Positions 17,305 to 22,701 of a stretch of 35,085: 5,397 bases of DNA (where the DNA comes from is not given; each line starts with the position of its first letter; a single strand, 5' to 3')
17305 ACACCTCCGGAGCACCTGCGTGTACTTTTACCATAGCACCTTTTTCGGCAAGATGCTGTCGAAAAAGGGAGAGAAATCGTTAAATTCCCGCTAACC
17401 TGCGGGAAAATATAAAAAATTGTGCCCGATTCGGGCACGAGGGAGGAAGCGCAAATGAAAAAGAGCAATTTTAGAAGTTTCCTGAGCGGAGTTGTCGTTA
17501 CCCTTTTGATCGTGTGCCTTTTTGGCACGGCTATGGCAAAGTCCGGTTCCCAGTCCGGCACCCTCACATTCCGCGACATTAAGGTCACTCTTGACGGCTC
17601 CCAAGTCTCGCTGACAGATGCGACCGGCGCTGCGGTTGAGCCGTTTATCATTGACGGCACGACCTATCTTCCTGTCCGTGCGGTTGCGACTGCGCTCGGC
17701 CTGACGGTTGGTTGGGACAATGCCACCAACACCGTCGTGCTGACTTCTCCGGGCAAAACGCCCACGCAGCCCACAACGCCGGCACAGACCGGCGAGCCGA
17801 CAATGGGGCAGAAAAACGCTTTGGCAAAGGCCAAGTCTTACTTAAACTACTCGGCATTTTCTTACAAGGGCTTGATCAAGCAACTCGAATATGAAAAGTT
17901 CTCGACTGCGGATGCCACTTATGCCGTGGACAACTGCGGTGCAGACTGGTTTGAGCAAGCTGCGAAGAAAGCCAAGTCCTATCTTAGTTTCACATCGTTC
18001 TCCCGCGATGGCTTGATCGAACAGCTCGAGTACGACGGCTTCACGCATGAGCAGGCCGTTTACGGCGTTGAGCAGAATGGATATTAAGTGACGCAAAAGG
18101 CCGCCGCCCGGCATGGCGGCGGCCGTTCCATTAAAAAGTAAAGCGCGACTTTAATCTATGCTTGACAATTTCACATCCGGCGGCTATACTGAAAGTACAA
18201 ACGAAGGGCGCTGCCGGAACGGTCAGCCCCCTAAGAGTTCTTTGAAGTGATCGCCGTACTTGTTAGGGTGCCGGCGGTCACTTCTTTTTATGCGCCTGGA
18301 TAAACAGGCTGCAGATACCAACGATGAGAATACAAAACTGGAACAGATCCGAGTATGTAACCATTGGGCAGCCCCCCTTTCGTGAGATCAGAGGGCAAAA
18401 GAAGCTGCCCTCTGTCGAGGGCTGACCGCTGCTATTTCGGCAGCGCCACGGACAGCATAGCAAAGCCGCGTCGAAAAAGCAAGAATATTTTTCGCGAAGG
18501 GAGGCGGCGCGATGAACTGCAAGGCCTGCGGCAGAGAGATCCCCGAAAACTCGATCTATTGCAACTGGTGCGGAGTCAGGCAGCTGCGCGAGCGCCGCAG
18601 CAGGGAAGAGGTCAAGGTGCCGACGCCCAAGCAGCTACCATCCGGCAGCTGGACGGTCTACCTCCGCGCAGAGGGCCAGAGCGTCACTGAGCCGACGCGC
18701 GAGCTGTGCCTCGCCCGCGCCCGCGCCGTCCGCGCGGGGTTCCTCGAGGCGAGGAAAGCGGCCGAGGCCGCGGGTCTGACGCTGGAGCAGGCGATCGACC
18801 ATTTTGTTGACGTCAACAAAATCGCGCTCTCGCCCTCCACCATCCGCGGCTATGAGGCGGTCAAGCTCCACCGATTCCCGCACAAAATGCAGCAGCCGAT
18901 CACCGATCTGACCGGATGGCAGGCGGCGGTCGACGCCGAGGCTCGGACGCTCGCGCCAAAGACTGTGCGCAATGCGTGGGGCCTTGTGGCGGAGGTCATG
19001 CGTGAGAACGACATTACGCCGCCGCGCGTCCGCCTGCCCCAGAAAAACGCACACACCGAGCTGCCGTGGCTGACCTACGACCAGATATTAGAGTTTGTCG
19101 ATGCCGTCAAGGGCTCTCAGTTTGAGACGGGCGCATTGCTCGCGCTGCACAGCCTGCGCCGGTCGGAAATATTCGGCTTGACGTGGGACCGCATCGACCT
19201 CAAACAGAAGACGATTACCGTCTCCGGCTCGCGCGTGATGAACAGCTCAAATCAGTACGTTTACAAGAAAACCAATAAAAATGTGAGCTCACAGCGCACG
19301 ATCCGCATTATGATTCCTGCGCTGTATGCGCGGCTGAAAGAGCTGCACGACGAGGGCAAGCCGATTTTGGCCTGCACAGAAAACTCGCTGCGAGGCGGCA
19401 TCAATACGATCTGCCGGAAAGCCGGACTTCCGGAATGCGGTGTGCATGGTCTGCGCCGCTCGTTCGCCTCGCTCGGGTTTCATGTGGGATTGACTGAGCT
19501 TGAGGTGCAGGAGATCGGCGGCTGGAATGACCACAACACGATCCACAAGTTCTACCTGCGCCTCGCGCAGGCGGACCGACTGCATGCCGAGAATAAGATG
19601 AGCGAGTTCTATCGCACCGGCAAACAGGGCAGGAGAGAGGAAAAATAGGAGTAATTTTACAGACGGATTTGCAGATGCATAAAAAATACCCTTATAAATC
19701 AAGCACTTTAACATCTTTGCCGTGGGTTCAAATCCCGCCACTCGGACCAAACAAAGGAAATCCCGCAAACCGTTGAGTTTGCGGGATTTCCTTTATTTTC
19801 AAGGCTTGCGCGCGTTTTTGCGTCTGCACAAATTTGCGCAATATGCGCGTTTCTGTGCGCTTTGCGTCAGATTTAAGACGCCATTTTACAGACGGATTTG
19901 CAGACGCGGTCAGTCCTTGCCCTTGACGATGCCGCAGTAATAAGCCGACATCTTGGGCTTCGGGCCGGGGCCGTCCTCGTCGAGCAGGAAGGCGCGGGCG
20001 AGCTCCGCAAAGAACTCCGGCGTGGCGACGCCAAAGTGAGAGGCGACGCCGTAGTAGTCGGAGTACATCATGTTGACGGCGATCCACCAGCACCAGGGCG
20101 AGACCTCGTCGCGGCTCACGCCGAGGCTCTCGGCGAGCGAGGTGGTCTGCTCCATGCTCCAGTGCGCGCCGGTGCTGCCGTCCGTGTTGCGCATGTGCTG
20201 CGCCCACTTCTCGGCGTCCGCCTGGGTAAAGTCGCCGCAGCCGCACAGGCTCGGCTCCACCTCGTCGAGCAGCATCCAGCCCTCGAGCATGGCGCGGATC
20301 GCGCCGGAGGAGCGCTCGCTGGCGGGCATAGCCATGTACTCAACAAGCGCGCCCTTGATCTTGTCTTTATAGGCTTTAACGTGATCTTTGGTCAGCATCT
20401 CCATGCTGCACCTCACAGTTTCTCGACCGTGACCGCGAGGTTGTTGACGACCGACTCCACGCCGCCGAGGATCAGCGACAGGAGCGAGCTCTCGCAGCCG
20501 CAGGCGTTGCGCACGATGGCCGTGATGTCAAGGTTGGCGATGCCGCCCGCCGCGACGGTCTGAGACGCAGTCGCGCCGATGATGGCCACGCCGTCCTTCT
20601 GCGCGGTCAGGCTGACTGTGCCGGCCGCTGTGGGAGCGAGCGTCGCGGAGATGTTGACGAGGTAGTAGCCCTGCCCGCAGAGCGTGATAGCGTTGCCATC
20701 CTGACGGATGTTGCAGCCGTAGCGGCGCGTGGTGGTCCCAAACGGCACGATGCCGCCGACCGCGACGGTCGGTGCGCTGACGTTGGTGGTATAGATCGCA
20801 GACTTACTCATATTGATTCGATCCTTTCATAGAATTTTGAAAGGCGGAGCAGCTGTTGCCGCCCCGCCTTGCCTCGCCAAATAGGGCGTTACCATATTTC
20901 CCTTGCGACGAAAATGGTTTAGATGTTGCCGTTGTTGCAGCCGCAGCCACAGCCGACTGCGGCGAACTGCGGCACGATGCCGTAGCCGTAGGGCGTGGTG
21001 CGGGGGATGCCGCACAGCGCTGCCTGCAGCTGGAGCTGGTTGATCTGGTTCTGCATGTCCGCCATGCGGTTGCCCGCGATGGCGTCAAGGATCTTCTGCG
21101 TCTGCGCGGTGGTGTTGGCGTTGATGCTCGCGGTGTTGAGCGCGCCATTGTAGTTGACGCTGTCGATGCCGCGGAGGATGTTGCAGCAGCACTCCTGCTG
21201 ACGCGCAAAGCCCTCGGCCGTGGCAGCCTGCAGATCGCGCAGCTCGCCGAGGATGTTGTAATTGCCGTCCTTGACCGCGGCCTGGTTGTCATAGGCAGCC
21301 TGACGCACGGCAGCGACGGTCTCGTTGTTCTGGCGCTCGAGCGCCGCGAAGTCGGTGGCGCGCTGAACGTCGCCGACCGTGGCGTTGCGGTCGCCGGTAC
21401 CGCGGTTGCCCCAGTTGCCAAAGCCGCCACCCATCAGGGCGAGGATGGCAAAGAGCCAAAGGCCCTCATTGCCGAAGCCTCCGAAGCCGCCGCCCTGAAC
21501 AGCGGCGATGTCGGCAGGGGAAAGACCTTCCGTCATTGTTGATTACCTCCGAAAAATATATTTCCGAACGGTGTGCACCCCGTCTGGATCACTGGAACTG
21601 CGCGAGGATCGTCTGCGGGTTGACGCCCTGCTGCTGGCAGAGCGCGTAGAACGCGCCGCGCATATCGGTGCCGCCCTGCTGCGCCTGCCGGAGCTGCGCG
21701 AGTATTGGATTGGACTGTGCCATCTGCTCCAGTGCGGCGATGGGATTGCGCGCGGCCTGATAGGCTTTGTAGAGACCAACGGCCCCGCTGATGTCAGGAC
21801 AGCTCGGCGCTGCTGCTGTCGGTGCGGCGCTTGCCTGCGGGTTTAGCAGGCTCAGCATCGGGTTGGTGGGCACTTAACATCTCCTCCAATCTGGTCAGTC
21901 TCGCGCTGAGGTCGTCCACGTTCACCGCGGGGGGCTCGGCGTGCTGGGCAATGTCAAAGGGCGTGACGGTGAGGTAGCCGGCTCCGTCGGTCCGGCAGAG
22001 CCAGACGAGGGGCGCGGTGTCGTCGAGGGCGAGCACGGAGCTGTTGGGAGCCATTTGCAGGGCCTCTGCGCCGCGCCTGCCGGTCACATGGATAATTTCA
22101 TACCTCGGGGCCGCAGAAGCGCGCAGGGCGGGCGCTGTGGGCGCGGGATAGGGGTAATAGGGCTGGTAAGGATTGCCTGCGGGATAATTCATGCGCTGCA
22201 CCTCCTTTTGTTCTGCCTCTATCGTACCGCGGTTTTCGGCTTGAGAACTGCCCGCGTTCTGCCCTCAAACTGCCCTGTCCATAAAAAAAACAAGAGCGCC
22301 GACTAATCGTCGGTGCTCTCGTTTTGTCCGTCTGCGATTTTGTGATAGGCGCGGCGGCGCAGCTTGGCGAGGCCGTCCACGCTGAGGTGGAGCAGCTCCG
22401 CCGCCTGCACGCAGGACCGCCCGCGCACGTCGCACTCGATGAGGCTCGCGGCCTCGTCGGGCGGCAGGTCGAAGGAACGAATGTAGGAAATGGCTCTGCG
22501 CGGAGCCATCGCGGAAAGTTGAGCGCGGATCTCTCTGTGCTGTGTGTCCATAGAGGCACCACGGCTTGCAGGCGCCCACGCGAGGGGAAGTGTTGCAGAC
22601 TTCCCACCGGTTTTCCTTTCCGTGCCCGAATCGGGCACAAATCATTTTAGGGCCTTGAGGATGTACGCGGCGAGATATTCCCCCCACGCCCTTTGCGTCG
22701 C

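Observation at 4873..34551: Dispersed, over-represented 17-bp palindrome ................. (5 perfect + 3 near copies)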

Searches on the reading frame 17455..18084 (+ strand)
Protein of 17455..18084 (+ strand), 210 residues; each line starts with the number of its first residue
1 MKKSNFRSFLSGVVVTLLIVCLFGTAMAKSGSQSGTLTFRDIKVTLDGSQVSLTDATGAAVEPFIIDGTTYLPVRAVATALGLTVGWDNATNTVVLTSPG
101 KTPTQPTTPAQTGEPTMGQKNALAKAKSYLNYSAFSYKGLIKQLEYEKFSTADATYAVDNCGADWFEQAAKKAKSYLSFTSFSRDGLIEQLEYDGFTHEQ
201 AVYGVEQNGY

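Call 16: search_protein_families(library=pfam, proteins=[window:17455-18084:+], max_evalue=0.01)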
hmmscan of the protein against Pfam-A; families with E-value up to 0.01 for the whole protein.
window:17455-18084:+ (210 aa): 2 families
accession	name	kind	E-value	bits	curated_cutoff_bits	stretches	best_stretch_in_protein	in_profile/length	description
PF07553.16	Lipoprotein_Ltp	-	2.1e-30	105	23.2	2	119-160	3-47/48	Host cell surface-exposed lipoprotein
PF07833.16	Cu_amine_oxidN1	-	4.8e-11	43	24.2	1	60-102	10-52/108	Copper amine oxidase N-terminal domain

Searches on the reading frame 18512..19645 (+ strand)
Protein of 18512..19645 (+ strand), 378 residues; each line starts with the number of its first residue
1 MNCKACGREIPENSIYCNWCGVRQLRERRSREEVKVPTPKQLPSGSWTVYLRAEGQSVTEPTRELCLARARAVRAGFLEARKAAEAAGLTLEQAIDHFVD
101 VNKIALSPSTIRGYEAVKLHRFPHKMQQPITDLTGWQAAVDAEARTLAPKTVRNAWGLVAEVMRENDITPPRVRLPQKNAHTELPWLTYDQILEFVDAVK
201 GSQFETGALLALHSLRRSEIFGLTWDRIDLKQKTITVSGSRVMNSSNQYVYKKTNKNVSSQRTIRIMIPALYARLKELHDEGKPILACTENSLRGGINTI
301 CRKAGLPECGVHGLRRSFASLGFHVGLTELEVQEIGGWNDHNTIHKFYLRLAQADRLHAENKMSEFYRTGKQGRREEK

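Call 16: search_protein_families(library=pfam, proteins=[window:18512-19645:+], max_evalue=0.01)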
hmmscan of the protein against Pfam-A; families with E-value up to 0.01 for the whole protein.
window:18512-19645:+ (378 aa): 2 families
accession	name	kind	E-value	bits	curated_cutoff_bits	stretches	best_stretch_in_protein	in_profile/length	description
PF00589.27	Phage_integrase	-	1.2e-10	41.9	27.1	1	186-352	2-169/172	Phage integrase family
PF12773.13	DZR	-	0.0026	18.3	27.3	1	3-23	1-21/45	Double zinc ribbon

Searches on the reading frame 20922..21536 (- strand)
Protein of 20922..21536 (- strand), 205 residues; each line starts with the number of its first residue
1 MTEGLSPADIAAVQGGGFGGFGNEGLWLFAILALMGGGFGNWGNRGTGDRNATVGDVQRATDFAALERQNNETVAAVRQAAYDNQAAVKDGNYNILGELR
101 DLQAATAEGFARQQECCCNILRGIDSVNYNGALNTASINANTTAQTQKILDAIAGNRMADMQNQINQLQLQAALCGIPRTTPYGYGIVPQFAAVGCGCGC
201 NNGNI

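Call 16: search_protein_families(library=pfam, proteins=[window:20922-21536:-], max_evalue=0.01)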
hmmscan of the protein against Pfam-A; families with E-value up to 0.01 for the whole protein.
window:20922-21536:- (205 aa): 0 families

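Call 44: search_protein_families(library=phrogs, proteins=[window:20922-21536:-], max_evalue=0.001)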
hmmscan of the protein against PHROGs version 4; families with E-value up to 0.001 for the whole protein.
window:20922-21536:- (205 aa): 1 family
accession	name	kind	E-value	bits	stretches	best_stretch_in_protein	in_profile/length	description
phrog_16490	-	unknown function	1.7e-11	45.3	1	15-172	22-196/286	-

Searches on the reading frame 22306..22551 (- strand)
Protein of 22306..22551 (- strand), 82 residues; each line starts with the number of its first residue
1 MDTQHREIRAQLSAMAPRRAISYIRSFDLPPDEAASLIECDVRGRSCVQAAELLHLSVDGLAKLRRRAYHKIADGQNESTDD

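Call 93: find_homologous_proteins(query=window:22306-22551:-, max_evalue=0.001)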
Query window:22306-22551:- (82 aa): 85 proteins with E <= 0.001 among 87 candidates.
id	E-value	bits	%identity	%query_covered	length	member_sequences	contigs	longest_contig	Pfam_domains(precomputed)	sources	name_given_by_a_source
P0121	1.4e-43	164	100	96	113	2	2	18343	-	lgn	-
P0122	2.6e-43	163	98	99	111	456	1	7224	-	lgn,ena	-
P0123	2.1e-42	160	96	99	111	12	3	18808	-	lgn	-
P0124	3.6e-42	159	96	98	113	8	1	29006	-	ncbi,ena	-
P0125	4.9e-42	159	95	99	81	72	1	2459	-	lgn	-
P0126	1.1e-40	154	94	99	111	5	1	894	-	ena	-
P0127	1.5e-40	154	90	100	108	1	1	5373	-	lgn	-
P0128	2.7e-40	153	91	99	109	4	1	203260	-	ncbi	-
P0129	1.5e-39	151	94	96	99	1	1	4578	-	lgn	-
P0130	1.8e-39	151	93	99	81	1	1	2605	-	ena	-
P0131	5.5e-39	149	90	99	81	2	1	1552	-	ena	-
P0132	1.4e-38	148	85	99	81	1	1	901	-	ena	-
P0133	4.6e-38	146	83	99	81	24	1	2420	-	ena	-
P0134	7.5e-38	145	84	99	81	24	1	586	-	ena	-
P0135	1.3e-36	141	81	99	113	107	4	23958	-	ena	-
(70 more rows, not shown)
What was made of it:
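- Closest known: RK2 KorB with its 12 OB operators, IncC and KorA. Same: A small HTH gene next to one site has a homologue that one source names TrfB/KorA-like (call 93).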

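Call 94: search_protein_families(library=ncbifam, proteins=[window:22306-22551:-], max_evalue=0.01)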
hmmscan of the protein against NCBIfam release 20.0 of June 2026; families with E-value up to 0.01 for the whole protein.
window:22306-22551:- (82 aa): 2 families
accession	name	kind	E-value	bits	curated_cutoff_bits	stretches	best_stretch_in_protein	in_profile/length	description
TIGR02960.1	SigX5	hypoth_equivalog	0.0039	16.4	264.75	1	28-79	142-193/322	RNA polymerase sigma-70 factor, TIGR02960 family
NF006089.0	PRK08241.1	subfamily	0.0062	15.6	240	1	28-79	156-207/343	RNA polymerase subunit sigma-70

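Call 96: find_related_loci(query=A3, collection=viral_contigs, flank=10000)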
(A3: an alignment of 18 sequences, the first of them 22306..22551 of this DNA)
Query A3 (82 aa) in viral_contigs; peptide patterns used: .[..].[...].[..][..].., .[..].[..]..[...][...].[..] (x = any residue, [..] = any of these).
577 stretches matched a pattern; 504 encode a relative of the query (tblastn E <= 1e-3); the best 80 are kept; 80 distinct loci.
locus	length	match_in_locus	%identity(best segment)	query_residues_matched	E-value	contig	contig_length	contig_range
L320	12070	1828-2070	100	1-81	3e-51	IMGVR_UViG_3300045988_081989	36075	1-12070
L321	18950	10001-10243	100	1-81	6e-51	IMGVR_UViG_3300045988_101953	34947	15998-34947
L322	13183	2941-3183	100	1-81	6e-51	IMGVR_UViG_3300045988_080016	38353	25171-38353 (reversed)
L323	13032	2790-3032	100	1-81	6e-51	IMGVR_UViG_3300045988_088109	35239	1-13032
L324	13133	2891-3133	99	1-81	2e-50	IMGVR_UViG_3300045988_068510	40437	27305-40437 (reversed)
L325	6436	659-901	99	1-81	3e-50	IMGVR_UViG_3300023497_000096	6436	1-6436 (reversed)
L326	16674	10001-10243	99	1-81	7e-50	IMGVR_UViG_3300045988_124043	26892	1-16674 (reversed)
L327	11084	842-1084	99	1-81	7e-50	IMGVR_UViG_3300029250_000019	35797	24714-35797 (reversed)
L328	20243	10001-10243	99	1-81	7e-50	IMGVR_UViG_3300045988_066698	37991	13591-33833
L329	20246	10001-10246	98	1-82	4e-50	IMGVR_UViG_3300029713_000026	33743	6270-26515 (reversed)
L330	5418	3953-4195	98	1-81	2e-49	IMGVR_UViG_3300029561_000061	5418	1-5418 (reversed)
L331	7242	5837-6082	96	1-82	2e-49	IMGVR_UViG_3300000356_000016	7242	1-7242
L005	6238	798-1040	98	1-81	2e-49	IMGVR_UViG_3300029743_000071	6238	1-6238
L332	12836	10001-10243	98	1-81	2e-49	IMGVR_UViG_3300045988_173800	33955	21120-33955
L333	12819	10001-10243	98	1-81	3e-49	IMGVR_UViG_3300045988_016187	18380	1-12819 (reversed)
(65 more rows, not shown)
